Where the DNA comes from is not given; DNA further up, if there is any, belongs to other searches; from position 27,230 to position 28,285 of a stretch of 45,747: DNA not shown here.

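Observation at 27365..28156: Sulfotransferase-fold gene wedged into the rpoB-rpoC junction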

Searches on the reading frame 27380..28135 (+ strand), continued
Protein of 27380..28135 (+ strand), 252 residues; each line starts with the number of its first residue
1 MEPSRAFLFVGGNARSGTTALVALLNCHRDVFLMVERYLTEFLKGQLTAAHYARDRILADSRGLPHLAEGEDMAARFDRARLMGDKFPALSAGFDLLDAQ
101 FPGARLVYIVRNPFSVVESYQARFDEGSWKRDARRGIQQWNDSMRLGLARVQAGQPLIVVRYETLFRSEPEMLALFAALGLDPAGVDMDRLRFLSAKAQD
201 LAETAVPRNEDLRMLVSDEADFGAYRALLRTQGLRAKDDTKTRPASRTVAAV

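Call 53: search_protein_families(library=ncbifam, proteins=[L007:2958-3812:+, L005:7779-7997:+, L007:2770-2958:+, L012:5992-6873:+, L042:834-1604:+, L001:8750-11335:-, L013:7830-9419:+], max_evalue=0.01)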
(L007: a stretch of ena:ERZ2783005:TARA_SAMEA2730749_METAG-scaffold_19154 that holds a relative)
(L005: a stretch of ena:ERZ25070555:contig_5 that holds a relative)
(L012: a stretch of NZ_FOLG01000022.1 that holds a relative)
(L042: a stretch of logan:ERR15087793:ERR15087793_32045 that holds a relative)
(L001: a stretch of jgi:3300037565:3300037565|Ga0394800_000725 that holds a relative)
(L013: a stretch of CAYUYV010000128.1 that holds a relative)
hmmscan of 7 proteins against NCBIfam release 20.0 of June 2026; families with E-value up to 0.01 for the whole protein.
L007:2958-3812:+ (285 aa): 30 families (the best 25 are shown)
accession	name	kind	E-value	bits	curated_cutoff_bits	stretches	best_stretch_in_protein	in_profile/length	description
TIGR03570.1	NeuD_NnaD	subfamily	7.8e-10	38.7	160.8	1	188-239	151-202/202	NeuD/PglB/VioB family sugar acetyltransferase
NF007240.0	PRK09677.1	equivalog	8.4e-10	38.4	243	1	187-242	127-182/192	putative lipopolysaccharide biosynthesis O-acetyl transferase WbbJ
NF041874.1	EPS_EpsC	equivalog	1.3e-09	38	150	1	192-243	115-166/168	serine O-acetyltransferase EpsC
NF007797.0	PRK10502.1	subfamily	4.7e-09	36.1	192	1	143-244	85-179/183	WcaF family extracellular polysaccharide biosynthesis acetyltransferase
NF007499.0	PRK10092.1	equivalog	4.8e-09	36.3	314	1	151-242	93-181/183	maltose O-acetyltransferase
TIGR03532.1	DapD_Ac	equivalog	9.5e-09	35.2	231.75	1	134-244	119-214/231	2,3,4,5-tetrahydropyridine-2,6-dicarboxylate N-acetyltransferase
NF038307.1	EPS_acetyl_HpsU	equivalog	1.1e-08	35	305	1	131-242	71-176/178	hormogonium polysaccharide biosynthesis acetyltransferase HpsU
TIGR04008.1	WcaF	equivalog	1.6e-08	34.6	326.3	1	120-245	60-179/180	colanic acid biosynthesis acetyltransferase WcaF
NF033468.1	stregram_VatI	exception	1.8e-07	31.1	415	1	190-243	112-165/208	streptogramin A O-acetyltransferase Vat(I)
TIGR03308.1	phn_thr-fam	hypoth_equivalog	2e-07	31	201.65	1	187-243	105-161/204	phosphonate metabolim protein, transferase hexapeptide repeat family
NF000490.1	chloram_CatB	equivalog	1.9e-06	27.4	350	1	187-243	107-163/210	type B chloramphenicol O-acetyltransferase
NF000311.1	Vat_ABCDEFH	equivalog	2.6e-06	27.1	300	1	190-242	110-162/201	Vat family streptogramin A O-acetyltransferase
NF058585.1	HptprglPActTf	PfamEq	2.7e-06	27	300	1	190-242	106-158/172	heptaprenylglyceryl phosphate O-acetyltransferase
NF000504.1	stregram_VatH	exception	1.1e-05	25.4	475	1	190-249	117-176/216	streptogramin A O-acetyltransferase Vat(H)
NF000101.1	stregram_VatA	exception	1.8e-05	24.5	450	1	189-244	117-172/219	streptogramin A O-acetyltransferase Vat(A)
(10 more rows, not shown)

L005:7779-7997:+ (73 aa): 0 families

L007:2770-2958:+ (63 aa): 0 families

L012:5992-6873:+ (294 aa): 1 family
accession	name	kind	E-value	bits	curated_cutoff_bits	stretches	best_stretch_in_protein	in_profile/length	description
NF052394.1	NodProtNoeE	equivalog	0.00094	18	500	0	11-133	15-136/387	nodulation protein NoeE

L042:834-1604:+ (257 aa): 0 families

L001:8750-11335:- (861 aa): 0 families

L013:7830-9419:+ (530 aa): 0 families
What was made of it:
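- The TARA junction adds a sugar-O-acetyltransferase-like hexapeptide protein (call 53). The accompanying hexapeptide acyltransferase also matches Vat/CatB-type antibiotic acetyltransferases weakly (call 53). The hexapeptide protein's best matches are sugar acetyltransferases (call 53).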

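Call 54: search_protein_families(library=pfam, proteins=[L055:62-910:+, L055:910-2385:+, L055:2504-3049:+, L055:3883-4356:+], max_evalue=0.001)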
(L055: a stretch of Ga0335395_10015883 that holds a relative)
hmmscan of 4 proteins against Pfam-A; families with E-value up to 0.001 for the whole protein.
L055:62-910:+ (283 aa): 4 families
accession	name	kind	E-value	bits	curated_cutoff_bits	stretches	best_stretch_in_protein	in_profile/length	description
PF00534.26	Glycos_transf_1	-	6e-25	88.2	26.4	1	69-214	15-171/172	Glycosyl transferases group 1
PF13692.12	Glyco_trans_1_4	-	1.6e-19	71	27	1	70-201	2-142/142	Glycosyl transferases group 1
PF13524.12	Glyco_trans_1_2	-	9.9e-14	51.9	25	1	92-230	7-143/144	Glycosyl transferase-like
PF20706.3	GT4-conflict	-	0.00092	18.7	26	0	127-199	272-340/385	Family 4 Glycosyltransferase in conflict systems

L055:910-2385:+ (492 aa): 5 families
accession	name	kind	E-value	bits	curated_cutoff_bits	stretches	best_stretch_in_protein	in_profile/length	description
PF05050.19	Methyltransf_21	-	4.8e-11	43.5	22.7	1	23-187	1-171/173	Methyltransferase FkbM domain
PF08241.18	Methyltransf_11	-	1.2e-08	36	21.2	1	280-357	14-94/95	Methyltransferase domain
PF08242.18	Methyltransf_12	-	1.3e-07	32.6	30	1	306-355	46-97/98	Methyltransferase domain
PF13489.12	Methyltransf_23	-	2e-06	28.1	27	1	262-358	23-116/164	Methyltransferase domain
PF13649.12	Methyltransf_25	-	3e-05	25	27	0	296-354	38-97/97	Methyltransferase domain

L055:2504-3049:+ (182 aa): 0 families

L055:3883-4356:+ (158 aa): 0 families

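Call 70: find_homologous_proteins(query=A2, max_evalue=1e-30)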
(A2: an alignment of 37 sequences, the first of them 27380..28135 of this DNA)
Query A2 (37 sequences) (252 aa, profile of the alignment): 16 proteins with E <= 1e-30 among 8000 candidates.
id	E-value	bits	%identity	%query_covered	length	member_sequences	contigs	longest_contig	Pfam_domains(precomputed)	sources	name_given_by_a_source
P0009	8.2e-89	315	40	94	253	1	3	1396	PF13469.13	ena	-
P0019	3.7e-88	313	38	98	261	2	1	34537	PF13469.13,PF00685.34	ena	-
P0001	5.0e-86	306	94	100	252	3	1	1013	PF13469.13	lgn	-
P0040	7.3e-86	306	33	92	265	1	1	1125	PF13469.13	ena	-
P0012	2.3e-85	304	44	93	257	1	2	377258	PF13469.13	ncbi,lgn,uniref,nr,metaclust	ncbi:sulfotransferase family protein [Jannaschia aquimarina]|uniref:Sulfotransferase domain protein 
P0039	2.7e-85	304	32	98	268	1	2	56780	PF13469.13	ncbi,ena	-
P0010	5.1e-85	303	41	92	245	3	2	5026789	PF13469.13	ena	-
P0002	1.3e-83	298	62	97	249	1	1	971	PF13469.13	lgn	-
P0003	2.5e-83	297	51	92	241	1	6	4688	PF13469.13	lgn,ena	-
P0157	3.6e-83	297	40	89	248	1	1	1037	PF13469.13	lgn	-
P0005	3.8e-83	297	47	93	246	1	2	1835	PF13469.13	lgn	-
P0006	1.4e-82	295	46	91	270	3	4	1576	PF13469.13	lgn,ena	-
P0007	4.4e-82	293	42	99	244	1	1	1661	PF13469.13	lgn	-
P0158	4.9e-42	162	34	65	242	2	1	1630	PF13469.13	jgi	jgi:hypothetical protein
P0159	2.7e-36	143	30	73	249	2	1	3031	PF13469.13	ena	-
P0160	5.4e-36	142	34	54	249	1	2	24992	PF13469.13,PF17784.8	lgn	-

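Call 71: find_encoding_contigs(protein=P0012, flank=7000, max_places=1)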
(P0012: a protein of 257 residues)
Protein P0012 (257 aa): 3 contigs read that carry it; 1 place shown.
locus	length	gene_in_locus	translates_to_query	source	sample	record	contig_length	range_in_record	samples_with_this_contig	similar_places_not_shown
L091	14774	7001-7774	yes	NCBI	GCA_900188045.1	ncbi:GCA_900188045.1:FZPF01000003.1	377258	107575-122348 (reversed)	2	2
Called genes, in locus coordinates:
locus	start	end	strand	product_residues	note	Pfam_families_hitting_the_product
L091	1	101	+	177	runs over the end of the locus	PF02357:NusG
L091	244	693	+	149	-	PF03946:Ribosomal_L11_N, PF00298:Ribosomal_L11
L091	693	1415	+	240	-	PF00687:Ribosomal_L1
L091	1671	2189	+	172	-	PF00466:Ribosomal_L10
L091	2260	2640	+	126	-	PF16320:Ribosomal_L12_N, PF00542:Ribosomal_L12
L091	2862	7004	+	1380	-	PF04563:RNA_pol_Rpb2_1, PF04561:RNA_pol_Rpb2_2, PF04565:RNA_pol_Rpb2_3, PF10385:RNA_pol_Rpb2_45, PF00562:RNA_pol_Rpb2_6, PF04560:RNA_pol_Rpb2_7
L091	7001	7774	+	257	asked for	PF13469:Sulfotransfer_3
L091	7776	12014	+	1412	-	PF04997:RNA_pol_Rpb1_1, PF00623:RNA_pol_Rpb1_2, PF04983:RNA_pol_Rpb1_3, PF05000:RNA_pol_Rpb1_4, PF04998:RNA_pol_Rpb1_5, PF25984:BSH_YknX (faint)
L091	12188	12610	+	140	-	-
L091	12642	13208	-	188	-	PF04279:IspA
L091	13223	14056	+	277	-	PF11316:Rhamno_transf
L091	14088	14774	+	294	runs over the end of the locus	PF00892:EamA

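Call 72: find_encoding_contigs(protein=P0039, flank=7000, max_places=1)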
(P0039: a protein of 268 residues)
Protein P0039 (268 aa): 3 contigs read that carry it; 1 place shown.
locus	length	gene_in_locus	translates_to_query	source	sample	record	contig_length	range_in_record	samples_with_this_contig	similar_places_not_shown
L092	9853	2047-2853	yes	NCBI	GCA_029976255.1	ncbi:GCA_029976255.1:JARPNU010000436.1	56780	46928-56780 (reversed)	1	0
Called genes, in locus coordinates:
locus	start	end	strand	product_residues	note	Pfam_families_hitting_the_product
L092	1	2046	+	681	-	?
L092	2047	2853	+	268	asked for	PF13469:Sulfotransfer_3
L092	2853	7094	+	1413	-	PF04997:RNA_pol_Rpb1_1, PF00623:RNA_pol_Rpb1_2, PF04983:RNA_pol_Rpb1_3, PF05000:RNA_pol_Rpb1_4, PF04998:RNA_pol_Rpb1_5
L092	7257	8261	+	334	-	PF01697:Glyco_transf_92 (weak)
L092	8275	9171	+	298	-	PF00892:EamA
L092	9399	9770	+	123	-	PF00164:Ribosom_S12_S23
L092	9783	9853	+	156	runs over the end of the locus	PF00177:Ribosomal_S7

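Call 82: search_dna_similar(query=window:27380-28135:+, collection=plasmids, mode=protein, max_evalue=0.001, max_rows=30)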
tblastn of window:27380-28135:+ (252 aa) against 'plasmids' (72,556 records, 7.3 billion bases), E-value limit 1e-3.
Records with a match: 2; places in all: 2; records where one place covers at least 80% of the query: 1.
Best place of each record, by identity: <60% 2.
By first word of the organism name: Methylomagnum 1; Nonomuraea 1.
By predicted mobility (MOB-suite, as given by PLSDB): non-mobilizable 2.
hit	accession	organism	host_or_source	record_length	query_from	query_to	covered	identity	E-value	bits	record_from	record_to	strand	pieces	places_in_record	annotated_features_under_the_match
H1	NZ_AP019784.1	Methylomagnum ishizawai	-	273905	7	231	89%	34.0%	3e-23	105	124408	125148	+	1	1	sulfotransferase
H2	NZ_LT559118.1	Nonomuraea gerenzanensis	-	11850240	5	174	67%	27.5%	1e-4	50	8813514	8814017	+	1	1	none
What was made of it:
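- On NoeE / NodH Nod-factor sulfotransferases: The plasmid tblastn returned only Methylomagnum and Nonomuraea records (call 82).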

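Call 83: get_annotated_region(hit=H1, flank=9000)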
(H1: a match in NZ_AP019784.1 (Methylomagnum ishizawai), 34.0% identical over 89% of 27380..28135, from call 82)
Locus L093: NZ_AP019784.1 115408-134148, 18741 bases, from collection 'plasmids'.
description: Methylomagnum ishizawai strain RS11D-Pr plasmid pRS11DPr1, complete sequence
organism: Methylomagnum ishizawai (NCBI taxid 1760988)
taxonomy: Bacteria; Pseudomonadota; Gammaproteobacteria; Methylococcales; Methylococcaceae; Methylomagnum; Methylomagnum ishizawai
host: -; source: -; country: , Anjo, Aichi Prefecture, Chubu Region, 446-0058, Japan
typing (MOB-suite, as given by PLSDB): non-mobilizable
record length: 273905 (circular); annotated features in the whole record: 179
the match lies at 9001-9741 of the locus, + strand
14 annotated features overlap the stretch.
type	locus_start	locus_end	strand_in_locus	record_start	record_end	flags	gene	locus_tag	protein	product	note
CDS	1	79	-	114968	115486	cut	-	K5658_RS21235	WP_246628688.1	copper resistance protein NlpE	-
CDS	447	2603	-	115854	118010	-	-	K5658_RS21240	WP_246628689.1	methyl-accepting chemotaxis protein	GO:0007165 - signal transduction [Evidence IEA]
CDS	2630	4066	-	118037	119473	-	-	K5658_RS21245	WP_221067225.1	DcaP family trimeric outer membrane transporter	-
CDS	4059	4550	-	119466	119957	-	-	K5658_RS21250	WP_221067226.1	cytochrome c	-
CDS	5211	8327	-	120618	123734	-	-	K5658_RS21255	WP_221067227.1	efflux RND transporter permease subunit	-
CDS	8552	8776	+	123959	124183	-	-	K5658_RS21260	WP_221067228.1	hypothetical protein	-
CDS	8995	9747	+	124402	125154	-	-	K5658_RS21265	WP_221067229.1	sulfotransferase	-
CDS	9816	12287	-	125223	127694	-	-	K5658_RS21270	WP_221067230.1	ATP-binding protein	-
CDS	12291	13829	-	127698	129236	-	-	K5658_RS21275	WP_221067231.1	ATP-binding protein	-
CDS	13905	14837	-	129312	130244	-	-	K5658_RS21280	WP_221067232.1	transporter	-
CDS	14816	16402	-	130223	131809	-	-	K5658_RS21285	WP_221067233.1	PAS domain S-box protein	-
CDS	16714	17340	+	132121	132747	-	-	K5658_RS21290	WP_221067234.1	response regulator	GO:0000160 - phosphorelay signal transduction system [Evidence IEA]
CDS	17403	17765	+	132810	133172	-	-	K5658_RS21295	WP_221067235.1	response regulator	GO:0000160 - phosphorelay signal transduction system [Evidence IEA]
CDS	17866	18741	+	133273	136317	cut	-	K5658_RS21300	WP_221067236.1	histidine kinase N-terminal 7TM domain-containing protein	-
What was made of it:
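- Tried and rejected: Plasmid tblastn, intended to measure similarity to NodH and to find annotated contexts: only a Methylomagnum plasmid copy in an uninformative neighbourhood and a weak Nonomuraea hit (calls 82, 83).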
